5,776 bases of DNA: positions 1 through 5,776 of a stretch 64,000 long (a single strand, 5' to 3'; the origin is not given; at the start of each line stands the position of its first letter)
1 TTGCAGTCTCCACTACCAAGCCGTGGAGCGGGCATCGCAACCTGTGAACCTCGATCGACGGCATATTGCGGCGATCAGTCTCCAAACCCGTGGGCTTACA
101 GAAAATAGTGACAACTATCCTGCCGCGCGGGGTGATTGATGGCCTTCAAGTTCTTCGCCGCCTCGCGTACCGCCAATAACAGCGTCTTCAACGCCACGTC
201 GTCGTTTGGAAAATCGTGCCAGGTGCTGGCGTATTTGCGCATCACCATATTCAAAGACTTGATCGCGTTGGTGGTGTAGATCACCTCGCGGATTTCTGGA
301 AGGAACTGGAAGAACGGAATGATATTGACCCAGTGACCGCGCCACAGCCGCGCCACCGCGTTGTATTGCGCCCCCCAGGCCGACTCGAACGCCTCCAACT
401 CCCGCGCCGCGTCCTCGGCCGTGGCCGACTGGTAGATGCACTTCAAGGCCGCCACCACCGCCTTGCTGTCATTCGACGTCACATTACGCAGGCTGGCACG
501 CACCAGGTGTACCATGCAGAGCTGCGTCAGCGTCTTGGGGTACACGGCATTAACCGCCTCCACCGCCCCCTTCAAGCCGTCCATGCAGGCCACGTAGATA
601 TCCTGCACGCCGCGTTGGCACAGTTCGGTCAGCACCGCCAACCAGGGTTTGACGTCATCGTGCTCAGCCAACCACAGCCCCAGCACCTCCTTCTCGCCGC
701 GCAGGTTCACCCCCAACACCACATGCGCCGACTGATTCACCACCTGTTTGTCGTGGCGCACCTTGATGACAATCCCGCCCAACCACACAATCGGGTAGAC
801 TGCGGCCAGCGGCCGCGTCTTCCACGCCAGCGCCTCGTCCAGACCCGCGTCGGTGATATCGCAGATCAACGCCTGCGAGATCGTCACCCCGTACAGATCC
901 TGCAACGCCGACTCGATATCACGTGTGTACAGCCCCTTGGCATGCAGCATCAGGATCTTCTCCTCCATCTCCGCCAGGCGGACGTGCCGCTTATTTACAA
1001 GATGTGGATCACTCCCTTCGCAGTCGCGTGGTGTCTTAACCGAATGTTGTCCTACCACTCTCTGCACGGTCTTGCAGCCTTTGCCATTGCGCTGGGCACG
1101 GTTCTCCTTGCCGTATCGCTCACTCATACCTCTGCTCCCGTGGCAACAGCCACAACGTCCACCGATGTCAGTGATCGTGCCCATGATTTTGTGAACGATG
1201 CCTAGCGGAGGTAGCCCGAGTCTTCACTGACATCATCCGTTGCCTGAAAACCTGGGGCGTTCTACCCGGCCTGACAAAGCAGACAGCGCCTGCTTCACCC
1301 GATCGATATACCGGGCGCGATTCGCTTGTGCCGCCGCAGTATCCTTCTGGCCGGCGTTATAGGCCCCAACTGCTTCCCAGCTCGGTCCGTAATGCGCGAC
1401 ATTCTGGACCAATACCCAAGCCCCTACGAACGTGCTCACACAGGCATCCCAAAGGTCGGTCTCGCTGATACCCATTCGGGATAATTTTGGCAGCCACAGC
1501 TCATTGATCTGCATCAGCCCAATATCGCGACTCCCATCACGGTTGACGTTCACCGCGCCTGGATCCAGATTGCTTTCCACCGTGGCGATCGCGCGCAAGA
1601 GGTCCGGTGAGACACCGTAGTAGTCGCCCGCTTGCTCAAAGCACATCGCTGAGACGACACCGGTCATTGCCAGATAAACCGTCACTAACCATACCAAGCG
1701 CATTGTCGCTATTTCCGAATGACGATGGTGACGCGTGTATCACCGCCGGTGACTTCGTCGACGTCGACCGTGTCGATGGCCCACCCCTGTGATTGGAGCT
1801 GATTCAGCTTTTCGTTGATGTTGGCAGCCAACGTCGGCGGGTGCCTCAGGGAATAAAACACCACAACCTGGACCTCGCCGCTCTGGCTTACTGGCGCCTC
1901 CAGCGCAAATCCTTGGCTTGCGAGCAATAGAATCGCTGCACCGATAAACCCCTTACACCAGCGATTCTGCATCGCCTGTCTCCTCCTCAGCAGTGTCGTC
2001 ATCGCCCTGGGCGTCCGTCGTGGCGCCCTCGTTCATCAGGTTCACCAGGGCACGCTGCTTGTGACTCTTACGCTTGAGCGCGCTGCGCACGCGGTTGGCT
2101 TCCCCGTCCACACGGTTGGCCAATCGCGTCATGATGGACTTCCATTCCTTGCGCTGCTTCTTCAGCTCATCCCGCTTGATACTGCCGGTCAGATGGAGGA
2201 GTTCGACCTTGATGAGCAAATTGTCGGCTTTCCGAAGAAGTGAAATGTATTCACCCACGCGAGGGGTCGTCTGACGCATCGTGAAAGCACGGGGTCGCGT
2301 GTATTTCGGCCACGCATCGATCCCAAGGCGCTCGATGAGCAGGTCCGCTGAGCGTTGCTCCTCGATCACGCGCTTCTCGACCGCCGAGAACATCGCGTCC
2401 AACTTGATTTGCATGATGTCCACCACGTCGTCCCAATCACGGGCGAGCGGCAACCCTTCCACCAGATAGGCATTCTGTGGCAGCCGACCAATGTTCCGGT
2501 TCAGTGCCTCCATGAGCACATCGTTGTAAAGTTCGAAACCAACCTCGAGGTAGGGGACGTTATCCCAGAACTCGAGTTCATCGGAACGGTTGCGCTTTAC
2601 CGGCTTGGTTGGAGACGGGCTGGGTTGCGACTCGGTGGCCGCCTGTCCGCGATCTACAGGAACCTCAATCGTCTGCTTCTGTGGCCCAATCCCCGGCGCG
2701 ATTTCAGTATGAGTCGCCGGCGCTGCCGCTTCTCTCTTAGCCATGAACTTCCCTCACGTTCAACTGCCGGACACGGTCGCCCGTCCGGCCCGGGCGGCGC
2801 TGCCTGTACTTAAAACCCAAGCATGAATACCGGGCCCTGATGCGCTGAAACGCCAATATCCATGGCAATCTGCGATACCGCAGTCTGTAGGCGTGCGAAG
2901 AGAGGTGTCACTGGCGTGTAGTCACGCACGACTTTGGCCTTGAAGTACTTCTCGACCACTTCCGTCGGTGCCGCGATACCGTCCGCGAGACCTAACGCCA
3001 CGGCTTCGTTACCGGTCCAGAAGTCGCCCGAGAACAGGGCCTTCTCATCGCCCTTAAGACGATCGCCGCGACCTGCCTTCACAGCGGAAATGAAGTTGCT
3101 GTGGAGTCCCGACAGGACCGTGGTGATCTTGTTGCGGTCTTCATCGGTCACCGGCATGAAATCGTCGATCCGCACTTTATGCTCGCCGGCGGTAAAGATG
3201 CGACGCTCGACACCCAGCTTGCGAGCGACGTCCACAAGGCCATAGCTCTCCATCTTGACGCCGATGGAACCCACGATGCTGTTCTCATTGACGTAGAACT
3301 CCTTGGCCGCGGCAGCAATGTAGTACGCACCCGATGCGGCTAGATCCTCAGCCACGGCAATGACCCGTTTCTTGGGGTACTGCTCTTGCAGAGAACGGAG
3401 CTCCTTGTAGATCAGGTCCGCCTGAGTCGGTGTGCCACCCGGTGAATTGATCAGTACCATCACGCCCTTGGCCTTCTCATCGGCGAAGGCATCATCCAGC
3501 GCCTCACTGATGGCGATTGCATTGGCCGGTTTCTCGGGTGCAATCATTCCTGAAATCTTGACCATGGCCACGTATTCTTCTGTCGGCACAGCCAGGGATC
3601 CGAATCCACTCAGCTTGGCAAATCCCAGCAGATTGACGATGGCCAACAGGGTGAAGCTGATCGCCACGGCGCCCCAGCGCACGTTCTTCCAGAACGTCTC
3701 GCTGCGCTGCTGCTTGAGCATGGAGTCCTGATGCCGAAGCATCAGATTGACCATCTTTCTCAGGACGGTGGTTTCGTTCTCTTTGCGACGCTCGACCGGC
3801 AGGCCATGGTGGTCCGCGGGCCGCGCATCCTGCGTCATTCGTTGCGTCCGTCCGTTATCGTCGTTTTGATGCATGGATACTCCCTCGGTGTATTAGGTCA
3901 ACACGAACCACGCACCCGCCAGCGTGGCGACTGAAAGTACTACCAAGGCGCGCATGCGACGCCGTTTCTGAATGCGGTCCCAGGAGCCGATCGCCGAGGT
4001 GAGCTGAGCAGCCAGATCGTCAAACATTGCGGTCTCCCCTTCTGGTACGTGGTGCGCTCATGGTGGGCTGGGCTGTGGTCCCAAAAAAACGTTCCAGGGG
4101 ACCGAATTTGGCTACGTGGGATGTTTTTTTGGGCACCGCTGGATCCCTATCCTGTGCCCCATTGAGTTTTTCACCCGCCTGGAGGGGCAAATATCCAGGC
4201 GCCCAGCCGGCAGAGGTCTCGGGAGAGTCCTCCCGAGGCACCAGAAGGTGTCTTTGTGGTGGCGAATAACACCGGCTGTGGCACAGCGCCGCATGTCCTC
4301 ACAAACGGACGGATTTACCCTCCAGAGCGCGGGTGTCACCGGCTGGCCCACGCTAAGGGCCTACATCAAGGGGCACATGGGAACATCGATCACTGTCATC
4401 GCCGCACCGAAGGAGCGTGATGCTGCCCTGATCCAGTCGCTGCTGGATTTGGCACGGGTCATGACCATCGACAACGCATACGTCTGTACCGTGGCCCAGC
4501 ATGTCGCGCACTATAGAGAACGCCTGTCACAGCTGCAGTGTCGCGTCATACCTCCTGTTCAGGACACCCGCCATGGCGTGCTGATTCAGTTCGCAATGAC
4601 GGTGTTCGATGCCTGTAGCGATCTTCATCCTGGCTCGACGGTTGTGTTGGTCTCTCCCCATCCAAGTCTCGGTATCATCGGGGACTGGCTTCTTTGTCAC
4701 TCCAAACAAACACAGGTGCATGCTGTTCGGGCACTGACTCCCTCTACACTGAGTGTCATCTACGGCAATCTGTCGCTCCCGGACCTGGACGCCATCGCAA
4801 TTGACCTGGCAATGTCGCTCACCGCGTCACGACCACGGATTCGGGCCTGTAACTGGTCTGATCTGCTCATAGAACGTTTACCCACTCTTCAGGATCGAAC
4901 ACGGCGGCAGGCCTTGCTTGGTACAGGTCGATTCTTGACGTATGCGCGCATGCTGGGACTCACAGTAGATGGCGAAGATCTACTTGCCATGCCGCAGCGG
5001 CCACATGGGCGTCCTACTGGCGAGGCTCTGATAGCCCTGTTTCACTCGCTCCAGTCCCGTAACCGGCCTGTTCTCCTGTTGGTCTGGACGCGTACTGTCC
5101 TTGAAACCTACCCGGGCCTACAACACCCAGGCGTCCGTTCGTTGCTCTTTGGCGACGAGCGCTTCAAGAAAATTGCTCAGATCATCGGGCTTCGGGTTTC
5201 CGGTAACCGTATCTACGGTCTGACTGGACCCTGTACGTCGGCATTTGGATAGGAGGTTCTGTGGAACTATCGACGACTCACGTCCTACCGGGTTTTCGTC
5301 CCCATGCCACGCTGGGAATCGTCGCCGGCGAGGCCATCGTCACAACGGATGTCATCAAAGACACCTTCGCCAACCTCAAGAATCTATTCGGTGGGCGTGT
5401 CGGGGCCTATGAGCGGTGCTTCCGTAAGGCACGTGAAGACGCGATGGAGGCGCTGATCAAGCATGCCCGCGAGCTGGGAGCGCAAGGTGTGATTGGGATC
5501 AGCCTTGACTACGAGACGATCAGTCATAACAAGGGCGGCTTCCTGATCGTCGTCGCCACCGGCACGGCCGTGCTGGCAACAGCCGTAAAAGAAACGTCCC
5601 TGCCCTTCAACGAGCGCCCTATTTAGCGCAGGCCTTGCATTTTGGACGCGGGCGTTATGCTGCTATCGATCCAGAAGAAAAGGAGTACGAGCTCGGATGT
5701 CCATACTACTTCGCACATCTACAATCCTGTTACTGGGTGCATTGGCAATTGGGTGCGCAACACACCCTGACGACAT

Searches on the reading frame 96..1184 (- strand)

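Call 13: search_protein_families(library=pfam, proteins=[window:96-1184:-], max_evalue=0.01)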
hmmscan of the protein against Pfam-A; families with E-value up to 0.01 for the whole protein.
window:96-1184:- (362 aa): 2 families
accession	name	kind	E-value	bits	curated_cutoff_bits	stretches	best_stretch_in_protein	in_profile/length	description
PF00872.24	Transposase_mut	-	1.6e-82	277.9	21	1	25-347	54-377/379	Transposase, Mutator family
PF10551.15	MULE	-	0.00016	22.5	27.6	1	153-228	17-97/99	MULE transposase domain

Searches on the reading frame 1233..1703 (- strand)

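Call 13: search_protein_families(library=pfam, proteins=[window:1233-1703:-], max_evalue=0.01)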
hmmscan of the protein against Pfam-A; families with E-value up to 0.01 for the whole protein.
window:1233-1703:- (156 aa): 3 families
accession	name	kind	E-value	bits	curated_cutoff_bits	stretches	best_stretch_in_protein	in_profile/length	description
PF01464.25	SLT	-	1.2e-20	73.6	21.3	1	20-130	1-109/117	Transglycosylase SLT domain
PF18896.5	SLT_3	-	7.1e-07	30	27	1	35-75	16-58/89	Lysozyme like domain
PF00062.25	Lys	-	0.0099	16.6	27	0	26-75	18-66/123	C-type lysozyme/alpha-lactalbumin family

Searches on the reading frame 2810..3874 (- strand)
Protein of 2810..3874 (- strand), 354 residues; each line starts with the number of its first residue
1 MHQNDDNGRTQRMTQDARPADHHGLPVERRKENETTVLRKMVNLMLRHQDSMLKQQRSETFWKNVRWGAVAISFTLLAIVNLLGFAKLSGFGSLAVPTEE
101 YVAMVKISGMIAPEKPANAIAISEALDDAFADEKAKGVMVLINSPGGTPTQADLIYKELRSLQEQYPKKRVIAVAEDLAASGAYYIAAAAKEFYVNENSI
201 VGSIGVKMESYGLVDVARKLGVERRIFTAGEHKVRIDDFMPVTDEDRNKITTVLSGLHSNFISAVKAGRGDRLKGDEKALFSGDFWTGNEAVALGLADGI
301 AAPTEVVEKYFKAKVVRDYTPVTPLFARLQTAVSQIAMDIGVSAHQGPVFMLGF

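Call 13: search_protein_families(library=pfam, proteins=[window:2810-3874:-], max_evalue=0.01)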
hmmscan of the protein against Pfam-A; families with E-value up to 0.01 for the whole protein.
window:2810-3874:- (354 aa): 4 families
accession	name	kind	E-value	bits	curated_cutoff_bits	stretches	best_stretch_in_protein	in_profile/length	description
PF01343.23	Peptidase_S49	-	1.5e-29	103.4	24.9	1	168-314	6-151/154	Peptidase family S49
PF00574.28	CLP_protease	-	0.00031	21.1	20.2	1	131-192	42-98/182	Clp protease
PF25145.1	NfeD1b_N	-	0.00043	20.4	40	1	123-206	20-97/189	NfeD1b, N-terminal domain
PF01972.22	SDH_protease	-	0.0083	15.6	31.3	0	134-212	90-163/286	ClpP-like SDH-type serine proteinase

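Call 91: find_encoding_contigs(protein=window:2810-3874:-, flank=10000, max_places=2)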
Protein window:2810-3874:- (354 aa): 3 contigs read that carry it; 2 places shown.
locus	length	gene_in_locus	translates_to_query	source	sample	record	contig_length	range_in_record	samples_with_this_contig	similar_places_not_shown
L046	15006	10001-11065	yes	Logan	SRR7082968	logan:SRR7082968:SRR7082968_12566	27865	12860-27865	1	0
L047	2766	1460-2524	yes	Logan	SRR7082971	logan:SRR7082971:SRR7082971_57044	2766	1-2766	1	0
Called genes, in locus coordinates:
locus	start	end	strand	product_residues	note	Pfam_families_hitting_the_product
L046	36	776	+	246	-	-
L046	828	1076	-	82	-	-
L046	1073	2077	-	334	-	PF17989:ALP_N, PF21522:MreB-like_C (weak)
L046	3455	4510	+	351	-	PF12834:Phage_int_SAM_2, PF12835:Integrase_1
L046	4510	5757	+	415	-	-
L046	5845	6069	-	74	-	-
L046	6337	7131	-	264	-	PF08668:HDOD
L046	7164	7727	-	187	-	-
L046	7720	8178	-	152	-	-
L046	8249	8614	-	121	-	PF01906:YbjQ_1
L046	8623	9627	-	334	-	-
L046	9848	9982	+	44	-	-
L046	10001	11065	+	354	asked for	PF01343:Peptidase_S49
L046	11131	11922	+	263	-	-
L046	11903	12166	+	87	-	-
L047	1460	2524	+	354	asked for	PF01343:Peptidase_S49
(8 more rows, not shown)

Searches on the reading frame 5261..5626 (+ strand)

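Call 13: search_protein_families(library=pfam, proteins=[window:5261-5626:+], max_evalue=0.01)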
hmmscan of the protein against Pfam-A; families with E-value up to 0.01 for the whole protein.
window:5261-5626:+ (121 aa): 2 families
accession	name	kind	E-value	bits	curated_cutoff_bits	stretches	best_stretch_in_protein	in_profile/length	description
PF01906.23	YbjQ_1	-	4.7e-29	101.5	23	1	1-105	1-102/103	Putative heavy-metal-binding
PF23025.1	YbjQ_2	-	0.00043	21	29.1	1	61-105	60-100/103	C2 domain-containing protein 5, YbjQ-like domain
